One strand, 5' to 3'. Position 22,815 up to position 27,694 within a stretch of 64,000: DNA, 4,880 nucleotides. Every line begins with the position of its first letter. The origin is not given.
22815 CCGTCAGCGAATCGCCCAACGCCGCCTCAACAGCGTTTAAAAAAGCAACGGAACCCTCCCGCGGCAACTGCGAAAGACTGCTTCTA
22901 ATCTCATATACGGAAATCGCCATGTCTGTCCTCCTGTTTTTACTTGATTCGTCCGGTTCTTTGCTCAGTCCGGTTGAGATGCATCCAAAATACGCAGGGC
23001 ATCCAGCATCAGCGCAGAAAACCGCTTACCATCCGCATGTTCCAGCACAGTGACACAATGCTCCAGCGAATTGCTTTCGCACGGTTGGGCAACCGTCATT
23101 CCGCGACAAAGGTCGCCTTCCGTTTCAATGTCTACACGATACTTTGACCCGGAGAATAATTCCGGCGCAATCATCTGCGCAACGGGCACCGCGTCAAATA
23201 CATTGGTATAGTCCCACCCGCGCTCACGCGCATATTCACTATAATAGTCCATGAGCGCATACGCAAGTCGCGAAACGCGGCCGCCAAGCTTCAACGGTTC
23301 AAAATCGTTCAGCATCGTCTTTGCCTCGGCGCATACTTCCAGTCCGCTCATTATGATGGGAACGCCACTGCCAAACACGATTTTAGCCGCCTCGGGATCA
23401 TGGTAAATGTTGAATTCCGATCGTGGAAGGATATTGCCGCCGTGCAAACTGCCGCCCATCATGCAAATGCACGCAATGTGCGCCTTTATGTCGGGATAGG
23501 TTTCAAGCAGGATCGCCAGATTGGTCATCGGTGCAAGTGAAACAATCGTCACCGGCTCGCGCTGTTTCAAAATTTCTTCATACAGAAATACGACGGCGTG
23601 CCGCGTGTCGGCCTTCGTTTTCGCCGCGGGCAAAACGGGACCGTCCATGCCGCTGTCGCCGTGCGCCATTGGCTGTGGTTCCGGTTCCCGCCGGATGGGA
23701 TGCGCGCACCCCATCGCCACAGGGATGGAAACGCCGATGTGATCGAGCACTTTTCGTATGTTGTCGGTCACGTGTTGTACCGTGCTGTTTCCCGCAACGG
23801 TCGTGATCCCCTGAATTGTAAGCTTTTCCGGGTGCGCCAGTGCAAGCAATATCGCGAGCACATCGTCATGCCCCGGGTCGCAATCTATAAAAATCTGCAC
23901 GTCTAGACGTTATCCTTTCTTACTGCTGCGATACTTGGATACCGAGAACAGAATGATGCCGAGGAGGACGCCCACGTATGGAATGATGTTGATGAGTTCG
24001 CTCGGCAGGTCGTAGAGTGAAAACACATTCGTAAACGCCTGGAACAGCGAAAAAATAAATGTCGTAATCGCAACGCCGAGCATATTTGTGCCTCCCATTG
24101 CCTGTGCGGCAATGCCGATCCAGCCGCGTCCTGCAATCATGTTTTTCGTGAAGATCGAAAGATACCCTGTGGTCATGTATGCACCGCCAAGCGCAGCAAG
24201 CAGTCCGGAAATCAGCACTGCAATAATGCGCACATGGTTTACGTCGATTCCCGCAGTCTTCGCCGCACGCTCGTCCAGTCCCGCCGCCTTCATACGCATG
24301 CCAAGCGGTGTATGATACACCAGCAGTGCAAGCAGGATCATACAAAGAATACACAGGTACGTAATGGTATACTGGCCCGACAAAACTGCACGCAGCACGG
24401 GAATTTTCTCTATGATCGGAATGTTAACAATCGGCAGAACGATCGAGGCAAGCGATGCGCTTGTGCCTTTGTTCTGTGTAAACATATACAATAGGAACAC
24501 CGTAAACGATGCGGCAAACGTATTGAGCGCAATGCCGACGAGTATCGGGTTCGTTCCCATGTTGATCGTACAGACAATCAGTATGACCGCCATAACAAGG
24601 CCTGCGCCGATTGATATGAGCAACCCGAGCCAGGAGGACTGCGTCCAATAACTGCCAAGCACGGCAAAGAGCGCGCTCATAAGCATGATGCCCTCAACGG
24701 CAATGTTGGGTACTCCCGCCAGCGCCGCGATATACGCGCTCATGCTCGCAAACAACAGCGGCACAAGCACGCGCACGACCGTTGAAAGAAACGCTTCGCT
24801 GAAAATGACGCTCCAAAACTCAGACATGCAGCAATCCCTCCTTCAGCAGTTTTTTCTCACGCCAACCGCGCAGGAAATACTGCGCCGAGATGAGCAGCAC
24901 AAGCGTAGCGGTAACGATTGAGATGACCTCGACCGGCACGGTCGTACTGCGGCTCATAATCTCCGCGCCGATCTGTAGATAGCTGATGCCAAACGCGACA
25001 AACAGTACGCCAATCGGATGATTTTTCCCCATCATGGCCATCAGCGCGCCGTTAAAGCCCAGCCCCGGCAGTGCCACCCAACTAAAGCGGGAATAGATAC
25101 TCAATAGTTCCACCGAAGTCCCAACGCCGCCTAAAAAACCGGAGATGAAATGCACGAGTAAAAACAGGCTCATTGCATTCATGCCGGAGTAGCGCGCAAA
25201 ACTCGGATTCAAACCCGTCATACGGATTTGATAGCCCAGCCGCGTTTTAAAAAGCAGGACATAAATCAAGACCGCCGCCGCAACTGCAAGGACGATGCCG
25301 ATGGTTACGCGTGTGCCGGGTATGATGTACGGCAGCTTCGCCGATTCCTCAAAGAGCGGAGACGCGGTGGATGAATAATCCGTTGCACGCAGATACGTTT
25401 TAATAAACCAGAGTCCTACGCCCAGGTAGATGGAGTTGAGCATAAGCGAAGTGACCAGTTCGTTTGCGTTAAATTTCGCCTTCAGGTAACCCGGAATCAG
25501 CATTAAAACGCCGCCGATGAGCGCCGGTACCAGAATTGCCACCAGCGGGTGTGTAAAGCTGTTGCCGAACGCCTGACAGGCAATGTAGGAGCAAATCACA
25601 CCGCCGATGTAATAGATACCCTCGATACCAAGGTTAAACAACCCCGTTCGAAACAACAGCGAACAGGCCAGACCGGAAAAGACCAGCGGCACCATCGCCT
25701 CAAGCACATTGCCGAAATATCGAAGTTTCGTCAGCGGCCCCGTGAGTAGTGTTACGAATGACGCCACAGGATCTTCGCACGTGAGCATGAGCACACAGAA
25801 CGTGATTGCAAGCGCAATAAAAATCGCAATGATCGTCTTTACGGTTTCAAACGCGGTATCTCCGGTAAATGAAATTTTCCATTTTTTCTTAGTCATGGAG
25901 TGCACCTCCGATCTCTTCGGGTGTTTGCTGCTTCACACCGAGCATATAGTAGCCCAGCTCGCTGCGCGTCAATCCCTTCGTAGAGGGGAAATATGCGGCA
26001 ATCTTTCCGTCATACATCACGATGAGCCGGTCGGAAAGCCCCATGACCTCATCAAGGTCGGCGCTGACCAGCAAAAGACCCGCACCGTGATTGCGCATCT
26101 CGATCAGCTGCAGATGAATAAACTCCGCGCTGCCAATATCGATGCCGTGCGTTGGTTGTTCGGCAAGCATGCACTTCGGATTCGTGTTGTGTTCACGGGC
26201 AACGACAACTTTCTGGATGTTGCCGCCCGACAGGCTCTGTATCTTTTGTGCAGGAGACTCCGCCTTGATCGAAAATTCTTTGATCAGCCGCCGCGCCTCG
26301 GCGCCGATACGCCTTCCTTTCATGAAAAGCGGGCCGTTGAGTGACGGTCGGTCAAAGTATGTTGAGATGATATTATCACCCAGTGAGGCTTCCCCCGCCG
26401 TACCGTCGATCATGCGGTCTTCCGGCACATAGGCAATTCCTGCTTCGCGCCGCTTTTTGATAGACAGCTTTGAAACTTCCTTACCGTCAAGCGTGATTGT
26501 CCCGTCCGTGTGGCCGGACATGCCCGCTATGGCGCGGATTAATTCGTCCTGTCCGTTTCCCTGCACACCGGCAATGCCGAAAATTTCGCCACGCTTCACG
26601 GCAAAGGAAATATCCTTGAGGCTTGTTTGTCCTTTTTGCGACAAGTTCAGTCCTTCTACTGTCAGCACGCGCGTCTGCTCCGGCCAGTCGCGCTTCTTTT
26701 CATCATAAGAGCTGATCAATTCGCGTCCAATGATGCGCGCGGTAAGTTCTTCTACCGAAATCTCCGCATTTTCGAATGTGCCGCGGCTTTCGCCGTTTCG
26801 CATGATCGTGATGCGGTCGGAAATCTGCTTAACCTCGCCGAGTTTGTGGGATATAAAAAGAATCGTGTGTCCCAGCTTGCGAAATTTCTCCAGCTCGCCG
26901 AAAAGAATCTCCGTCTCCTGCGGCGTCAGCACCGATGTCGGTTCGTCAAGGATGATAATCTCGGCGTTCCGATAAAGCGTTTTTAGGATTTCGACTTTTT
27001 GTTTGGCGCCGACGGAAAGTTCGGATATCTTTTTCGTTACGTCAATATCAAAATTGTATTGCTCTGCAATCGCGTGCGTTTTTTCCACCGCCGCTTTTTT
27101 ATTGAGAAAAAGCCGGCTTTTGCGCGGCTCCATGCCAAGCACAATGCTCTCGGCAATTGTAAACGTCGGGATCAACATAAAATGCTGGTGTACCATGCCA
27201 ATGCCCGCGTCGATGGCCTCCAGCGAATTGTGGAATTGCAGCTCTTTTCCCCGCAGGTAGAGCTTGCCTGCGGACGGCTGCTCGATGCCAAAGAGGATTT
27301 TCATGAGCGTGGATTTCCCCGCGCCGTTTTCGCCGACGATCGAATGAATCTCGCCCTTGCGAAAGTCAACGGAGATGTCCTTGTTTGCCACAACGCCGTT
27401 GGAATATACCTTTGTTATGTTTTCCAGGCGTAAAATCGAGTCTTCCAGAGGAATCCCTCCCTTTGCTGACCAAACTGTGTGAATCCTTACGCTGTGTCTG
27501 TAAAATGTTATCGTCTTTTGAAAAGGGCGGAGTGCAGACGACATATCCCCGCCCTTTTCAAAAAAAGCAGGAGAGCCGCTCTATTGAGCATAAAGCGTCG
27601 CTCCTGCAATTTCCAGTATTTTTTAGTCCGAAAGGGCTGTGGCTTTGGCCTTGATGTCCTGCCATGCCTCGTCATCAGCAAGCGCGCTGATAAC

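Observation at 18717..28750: Nucleoside-type importer operon ending in an ADP-ribosylglycohydrolase fusion: candidate pathway for a modified riboside or ribosyl conjugate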

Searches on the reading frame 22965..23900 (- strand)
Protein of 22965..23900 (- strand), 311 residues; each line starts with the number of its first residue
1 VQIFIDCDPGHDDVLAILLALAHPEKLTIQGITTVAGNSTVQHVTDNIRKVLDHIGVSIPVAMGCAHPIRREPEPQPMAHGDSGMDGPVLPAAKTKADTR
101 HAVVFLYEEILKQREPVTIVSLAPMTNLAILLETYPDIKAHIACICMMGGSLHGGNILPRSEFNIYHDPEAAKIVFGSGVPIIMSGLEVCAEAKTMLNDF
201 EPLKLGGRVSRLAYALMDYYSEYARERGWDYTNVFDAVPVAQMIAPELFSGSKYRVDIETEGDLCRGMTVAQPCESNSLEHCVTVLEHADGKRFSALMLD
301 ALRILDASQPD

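Call 3: search_protein_families(library=pfam, proteins=[window:22965-23900:-], max_evalue=0.01)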
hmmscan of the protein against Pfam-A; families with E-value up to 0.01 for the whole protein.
window:22965-23900:- (311 aa): 1 family
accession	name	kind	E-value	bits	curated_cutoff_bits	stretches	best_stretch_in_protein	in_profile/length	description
PF01156.24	IU_nuc_hydro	-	6.9e-84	282.4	34.2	1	3-295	1-296/297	Inosine-uridine preferring nucleoside hydrolase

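Call 4: search_protein_families(library=ncbifam, proteins=[window:22965-23900:-], max_evalue=0.01)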
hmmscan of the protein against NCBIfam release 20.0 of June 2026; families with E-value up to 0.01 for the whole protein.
window:22965-23900:- (311 aa): 5 families
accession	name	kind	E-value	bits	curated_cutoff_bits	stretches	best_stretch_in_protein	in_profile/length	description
NF007761.0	PRK10443.1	equivalog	1.9e-77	260.4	433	1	2-304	4-309/311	pyrimidine-specific ribonucleoside hydrolase RihA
NF008036.0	PRK10768.1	equivalog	1.9e-76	257.1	382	1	2-303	4-301/304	ribonucleoside hydrolase RihC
NF052221.1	UridNuclsHydUriH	equivalog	1.6e-63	214.7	450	1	2-305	1-309/310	uridine-preferring nucleoside hydrolase UriH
NF007417.0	PRK09955.1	equivalog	5.9e-51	173.2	459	1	2-276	5-280/313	ribosylpyrimidine nucleosidase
NF041355.1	XopQ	equivalog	0.0003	19.7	500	1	3-150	58-206/402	type III secretion system effector XopQ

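Call 57: search_solved_structures(query=window:22965-23900:-, max_evalue=1e-10, show_alignments=3)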
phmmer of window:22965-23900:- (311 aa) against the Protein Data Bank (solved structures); distinct sequences matched with E-value up to 1e-10: 24.
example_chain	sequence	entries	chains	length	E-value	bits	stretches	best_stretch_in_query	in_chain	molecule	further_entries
3g5i_A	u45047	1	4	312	4.2e-64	220.3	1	2-303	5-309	Pyrimidine-specific ribonucleoside hydrolase rihA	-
1yoe_A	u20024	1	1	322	4.7e-64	220.1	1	2-303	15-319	Hypothetical protein ybeK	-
4wr2_A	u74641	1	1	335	2.7e-58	201.2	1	3-303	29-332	Pyrimidine-specific ribonucleoside hydrolase RihA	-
8ctm_A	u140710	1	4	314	9.2e-51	176.5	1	2-305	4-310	Inosine-uridine preferring nucleoside hydrolase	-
6ba0_A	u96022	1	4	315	3.4e-50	174.6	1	3-305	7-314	Cytidine/uridine-specific hydrolase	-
1mas_A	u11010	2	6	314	2.8e-48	168.3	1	2-304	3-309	INOSINE-URIDINE NUCLEOSIDE N-RIBOHYDROLASE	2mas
5tsq_A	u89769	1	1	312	2.8e-48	168.3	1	2-303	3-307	IUnH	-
1ezr_A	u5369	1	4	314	3.9e-48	167.8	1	2-304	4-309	NUCLEOSIDE HYDROLASE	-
1q8f_A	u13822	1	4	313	5.7e-47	164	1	2-272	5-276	Pyrimidine nucleoside hydrolase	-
3mkm_A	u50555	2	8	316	5.9e-47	164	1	2-272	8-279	Putative uncharacterized protein YeiK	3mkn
3b9x_A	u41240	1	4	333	7.1e-47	163.7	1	2-272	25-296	Pyrimidine-specific ribonucleoside hydrolase rihB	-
8qnd_A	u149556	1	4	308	3.1e-43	151.8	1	2-270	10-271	Inosine-uridine nucleoside N-ribohydrolase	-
4kpo_A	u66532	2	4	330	4.4e-35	125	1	2-269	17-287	Nucleoside N-ribohydrolase 3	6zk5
6zk1_A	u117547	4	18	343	9.7e-35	123.9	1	3-271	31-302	Pyrimidine-specific ribonucleoside hydrolase rihA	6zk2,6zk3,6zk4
4kpn_A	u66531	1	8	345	4.6e-31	111.8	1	2-272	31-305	Nucleoside N-ribohydrolase 1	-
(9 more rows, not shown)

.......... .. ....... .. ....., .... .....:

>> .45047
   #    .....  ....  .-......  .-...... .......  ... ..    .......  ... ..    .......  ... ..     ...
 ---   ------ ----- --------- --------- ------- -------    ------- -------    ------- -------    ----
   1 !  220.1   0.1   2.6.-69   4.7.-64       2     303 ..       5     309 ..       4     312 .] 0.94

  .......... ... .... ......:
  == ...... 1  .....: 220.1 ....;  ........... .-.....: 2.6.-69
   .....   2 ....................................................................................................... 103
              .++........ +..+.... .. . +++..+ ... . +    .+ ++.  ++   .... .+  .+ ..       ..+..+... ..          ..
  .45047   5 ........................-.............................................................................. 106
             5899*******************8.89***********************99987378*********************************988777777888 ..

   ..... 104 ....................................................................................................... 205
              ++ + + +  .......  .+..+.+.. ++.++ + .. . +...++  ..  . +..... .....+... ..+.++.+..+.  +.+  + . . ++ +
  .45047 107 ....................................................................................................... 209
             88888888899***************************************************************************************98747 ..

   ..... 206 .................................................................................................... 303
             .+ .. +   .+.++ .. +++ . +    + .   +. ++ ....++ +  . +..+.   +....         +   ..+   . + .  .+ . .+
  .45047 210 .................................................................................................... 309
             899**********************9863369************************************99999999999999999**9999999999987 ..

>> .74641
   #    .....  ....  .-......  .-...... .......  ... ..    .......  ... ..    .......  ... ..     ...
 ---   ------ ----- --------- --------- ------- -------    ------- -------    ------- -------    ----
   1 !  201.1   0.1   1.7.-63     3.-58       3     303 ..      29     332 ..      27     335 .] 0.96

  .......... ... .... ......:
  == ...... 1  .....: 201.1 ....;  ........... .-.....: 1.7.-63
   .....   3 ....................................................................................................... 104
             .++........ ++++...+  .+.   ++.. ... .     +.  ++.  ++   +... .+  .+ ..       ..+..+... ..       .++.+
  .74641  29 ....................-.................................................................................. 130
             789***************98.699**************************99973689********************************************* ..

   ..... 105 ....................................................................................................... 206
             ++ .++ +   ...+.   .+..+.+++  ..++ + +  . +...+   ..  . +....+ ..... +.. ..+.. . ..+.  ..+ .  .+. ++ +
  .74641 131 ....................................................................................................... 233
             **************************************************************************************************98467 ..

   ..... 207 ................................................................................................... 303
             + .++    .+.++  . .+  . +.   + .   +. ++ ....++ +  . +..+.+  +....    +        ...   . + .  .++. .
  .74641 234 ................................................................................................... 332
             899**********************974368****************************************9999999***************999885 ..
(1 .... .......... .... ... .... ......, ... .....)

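Call 74: search_protein_families(library=padloc, proteins=[window:22965-23900:-], max_evalue=0.001)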
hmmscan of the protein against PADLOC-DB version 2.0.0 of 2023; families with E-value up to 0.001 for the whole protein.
window:22965-23900:- (311 aa): 0 families

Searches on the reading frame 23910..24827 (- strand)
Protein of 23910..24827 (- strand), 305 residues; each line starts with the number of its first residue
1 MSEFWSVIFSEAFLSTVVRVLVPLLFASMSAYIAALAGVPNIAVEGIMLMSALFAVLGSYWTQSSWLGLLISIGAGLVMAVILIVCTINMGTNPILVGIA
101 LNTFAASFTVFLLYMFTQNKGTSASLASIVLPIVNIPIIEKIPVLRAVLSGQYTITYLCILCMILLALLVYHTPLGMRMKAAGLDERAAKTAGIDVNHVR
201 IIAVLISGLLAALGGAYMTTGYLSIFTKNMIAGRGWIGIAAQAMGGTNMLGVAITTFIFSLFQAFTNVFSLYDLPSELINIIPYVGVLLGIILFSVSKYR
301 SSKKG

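Call 3: search_protein_families(library=pfam, proteins=[window:23910-24827:-], max_evalue=0.01)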
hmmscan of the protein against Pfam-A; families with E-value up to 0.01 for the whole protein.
window:23910-24827:- (305 aa): 2 families
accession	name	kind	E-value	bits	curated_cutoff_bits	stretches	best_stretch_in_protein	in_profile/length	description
PF02653.21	BPD_transp_2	-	5.1e-34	118.1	26.8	1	15-294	3-266/269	Branched-chain amino acid transport system / permease component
PF01032.23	FecCD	-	7.2e-09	35.5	26.5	1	42-213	82-233/311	FecCD transport family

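Call 4: search_protein_families(library=ncbifam, proteins=[window:23910-24827:-], max_evalue=0.01)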
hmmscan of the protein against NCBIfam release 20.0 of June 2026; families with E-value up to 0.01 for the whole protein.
window:23910-24827:- (305 aa): 8 families
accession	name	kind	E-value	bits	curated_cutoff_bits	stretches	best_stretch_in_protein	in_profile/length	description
NF047928.1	ABC_B6_perm_1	equivalog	3.7e-43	147.8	465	1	2-295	2-293/311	putative B6 ABC transporter permease subunit 1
NF047929.1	ABC_B6_perm_2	equivalog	3e-08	33.2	400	1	10-224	42-255/337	putative B6 ABC transporter permease subunit 2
NF007067.0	PRK09512.1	equivalog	6.3e-08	32.2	398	1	157-293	177-316/321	ribose ABC transporter permease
NF041862.1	YtfT_transport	equivalog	3.3e-06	26.5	535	1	157-256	183-282/339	galactofuranose ABC transporter, ATP-binding protein YtfT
NF011961.0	PRK15432.1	equivalog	8.2e-06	25.3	388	1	151-294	158-303/344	autoinducer 2 ABC transporter permease LsrC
NF008441.0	PRK11285.1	equivalog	0.00098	18.3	378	0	43-253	85-279/333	L-arabinose ABC transporter permease AraH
NF008630.0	PRK11618.1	equivalog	0.0024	17.1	363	1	73-252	86-262/331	galactofuranose ABC transporter, permease protein YjfF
TIGR03409.1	urea_trans_UrtB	equivalog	0.0025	17.5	250.3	1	24-220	15-212/291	urea ABC transporter permease subunit UrtB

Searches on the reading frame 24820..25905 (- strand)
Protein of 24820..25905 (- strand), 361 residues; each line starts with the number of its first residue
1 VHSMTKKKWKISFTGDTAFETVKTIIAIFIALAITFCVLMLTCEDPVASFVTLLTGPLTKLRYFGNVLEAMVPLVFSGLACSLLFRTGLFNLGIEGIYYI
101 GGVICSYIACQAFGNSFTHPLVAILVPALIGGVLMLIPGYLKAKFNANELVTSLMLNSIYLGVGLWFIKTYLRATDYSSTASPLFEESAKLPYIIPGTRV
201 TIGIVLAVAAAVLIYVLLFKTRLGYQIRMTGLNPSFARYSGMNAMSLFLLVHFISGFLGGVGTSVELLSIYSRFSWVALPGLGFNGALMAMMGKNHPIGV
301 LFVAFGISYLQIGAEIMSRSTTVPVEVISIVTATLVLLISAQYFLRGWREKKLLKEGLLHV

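Call 3: search_protein_families(library=pfam, proteins=[window:24820-25905:-], max_evalue=0.01)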
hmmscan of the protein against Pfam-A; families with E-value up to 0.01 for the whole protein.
window:24820-25905:- (361 aa): 1 family
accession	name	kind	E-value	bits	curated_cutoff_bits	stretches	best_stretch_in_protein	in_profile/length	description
PF02653.21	BPD_transp_2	-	3.2e-33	115.5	26.8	1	66-338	4-267/269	Branched-chain amino acid transport system / permease component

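Call 4: search_protein_families(library=ncbifam, proteins=[window:24820-25905:-], max_evalue=0.01)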
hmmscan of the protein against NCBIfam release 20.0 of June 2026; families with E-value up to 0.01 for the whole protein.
window:24820-25905:- (361 aa): 7 families
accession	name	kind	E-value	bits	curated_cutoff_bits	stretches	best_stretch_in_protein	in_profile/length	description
NF047929.1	ABC_B6_perm_2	equivalog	2.2e-40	138.8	400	1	22-345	4-328/337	putative B6 ABC transporter permease subunit 2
NF047928.1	ABC_B6_perm_1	equivalog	2.7e-11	43.2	465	1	63-340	14-289/311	putative B6 ABC transporter permease subunit 1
NF007014.0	PRK09478.1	equivalog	2.4e-09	37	386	1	120-267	104-250/336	galactose/methyl galactoside ABC transporter permease MglC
NF008441.0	PRK11285.1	equivalog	9.6e-06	24.9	378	1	76-261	65-239/333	L-arabinose ABC transporter permease AraH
NF007252.0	PRK09699.1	equivalog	2.8e-05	23.6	396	1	118-267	102-243/326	D-allose ABC transporter permease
NF041862.1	YtfT_transport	equivalog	0.00045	19.5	535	1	62-261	51-239/339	galactofuranose ABC transporter, ATP-binding protein YtfT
TIGR03409.1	urea_trans_UrtB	equivalog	0.0021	17.7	250.3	1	175-330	118-273/291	urea ABC transporter permease subunit UrtB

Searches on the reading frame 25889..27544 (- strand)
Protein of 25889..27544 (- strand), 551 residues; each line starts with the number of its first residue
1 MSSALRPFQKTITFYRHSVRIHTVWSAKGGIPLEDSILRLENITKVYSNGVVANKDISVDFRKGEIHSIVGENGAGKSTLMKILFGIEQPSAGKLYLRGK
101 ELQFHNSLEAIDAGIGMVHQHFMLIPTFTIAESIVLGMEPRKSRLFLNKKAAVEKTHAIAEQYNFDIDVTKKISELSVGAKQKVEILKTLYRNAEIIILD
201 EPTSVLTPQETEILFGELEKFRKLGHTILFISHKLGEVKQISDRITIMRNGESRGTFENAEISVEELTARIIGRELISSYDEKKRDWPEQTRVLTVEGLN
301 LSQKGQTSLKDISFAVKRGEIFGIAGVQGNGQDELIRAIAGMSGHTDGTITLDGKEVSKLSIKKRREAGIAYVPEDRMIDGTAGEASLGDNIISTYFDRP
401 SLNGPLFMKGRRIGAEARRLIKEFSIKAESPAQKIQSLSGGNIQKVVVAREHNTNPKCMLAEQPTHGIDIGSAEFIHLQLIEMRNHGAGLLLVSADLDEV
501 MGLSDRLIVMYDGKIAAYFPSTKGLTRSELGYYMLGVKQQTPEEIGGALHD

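Call 3: search_protein_families(library=pfam, proteins=[window:25889-27544:-], max_evalue=0.01)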
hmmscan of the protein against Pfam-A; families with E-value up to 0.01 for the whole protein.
window:25889-27544:- (551 aa): 6 families
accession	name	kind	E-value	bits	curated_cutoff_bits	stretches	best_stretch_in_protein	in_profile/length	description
PF00005.33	ABC_tran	-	1.8e-50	171.5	25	2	55-204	2-137/137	ABC transporter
PF13304.12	AAA_21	-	1e-07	32.8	27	1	66-88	1-23/304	AAA domain, putative AbiEii toxin, Type IV TA system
PF13476.12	AAA_23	-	0.00031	21.9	27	1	39-84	3-39/201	AAA domain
PF13175.12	AAA_15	-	0.00042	20.5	32.1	1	55-188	15-134/374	AAA ATPase domain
PF13514.12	AAA_27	-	0.00072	19.6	22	1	56-109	16-75/206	AAA domain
PF13555.12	AAA_29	-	0.00095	19.3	27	1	58-81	16-39/61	P-loop containing region of AAA domain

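Call 4: search_protein_families(library=ncbifam, proteins=[window:25889-27544:-], max_evalue=0.01)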
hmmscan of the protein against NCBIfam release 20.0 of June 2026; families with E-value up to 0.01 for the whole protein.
window:25889-27544:- (551 aa): 189 families (the best 25 are shown)
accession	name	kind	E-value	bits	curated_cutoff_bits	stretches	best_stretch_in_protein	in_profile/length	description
NF047930.1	ABC_ATP_B6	equivalog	5.5e-129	431.1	670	1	37-536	2-510/510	putative B6 ABC transporter ATP-binding protein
NF008442.0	PRK11288.1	equivalog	2.1e-119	399.1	689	1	35-522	5-484/504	L-arabinose ABC transporter ATP-binding protein AraG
NF010069.0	PRK13549.1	equivalog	2.1e-115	386.1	699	1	35-526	3-493/513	xylose ABC transporter ATP-binding protein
NF008215.0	PRK10982.1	equivalog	9.2e-106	354.4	828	1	35-519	11-488/506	galactose/methyl galactoside ABC transporter ATP-binding protein MglA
NF008030.0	PRK10762.1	equivalog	2.8e-105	352.9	745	1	35-522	2-480/501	ribose ABC transporter ATP-binding protein RbsA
NF007253.0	PRK09700.1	equivalog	5.3e-103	345.3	772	1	37-531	5-503/510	D-allose ABC transporter ATP-binding protein AlsA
NF041861.1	YtfR_transport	equivalog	7.8e-103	344.5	850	1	37-517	1-474/492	galactofuranose ABC transporter, ATP-binding protein YtfR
NF040905.2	GguA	equivalog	4e-102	342.2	810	1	37-521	1-488/500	multiple monosaccharide ABC transporter ATP-binding protein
NF011967.0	PRK15439.1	equivalog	9.6e-102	341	586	1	36-517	10-483/510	autoinducer 2 ABC transporter ATP-binding protein LsrA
TIGR02633.1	xylG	equivalog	2.5e-100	336.3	723.65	1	38-520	2-486/500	D-xylose ABC transporter ATP-binding protein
TIGR02315.1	ABC_phnC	equivalog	2.4e-56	190.9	266.1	2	37-252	1-223/243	phosphonate ABC transporter ATP-binding protein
TIGR03410.1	urea_trans_UrtE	equivalog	1.9e-55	187.8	285.8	2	38-266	1-223/230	urea ABC transporter ATP-binding subunit UrtE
TIGR01188.1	drrA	subfamily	8.3e-53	179.6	312.45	2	45-278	1-221/302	daunorubicin resistance ABC transporter, ATP-binding protein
NF043075.1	MMSYN1_0197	equivalog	2.3e-51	174.7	550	3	37-256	2-214/341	spermidine/putrescine ABC transporter ATP-binding protein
TIGR04521.1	ECF_ATPase_2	equivalog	2.4e-51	174.5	330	3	40-254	3-224/279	energy-coupling factor transporter ATPase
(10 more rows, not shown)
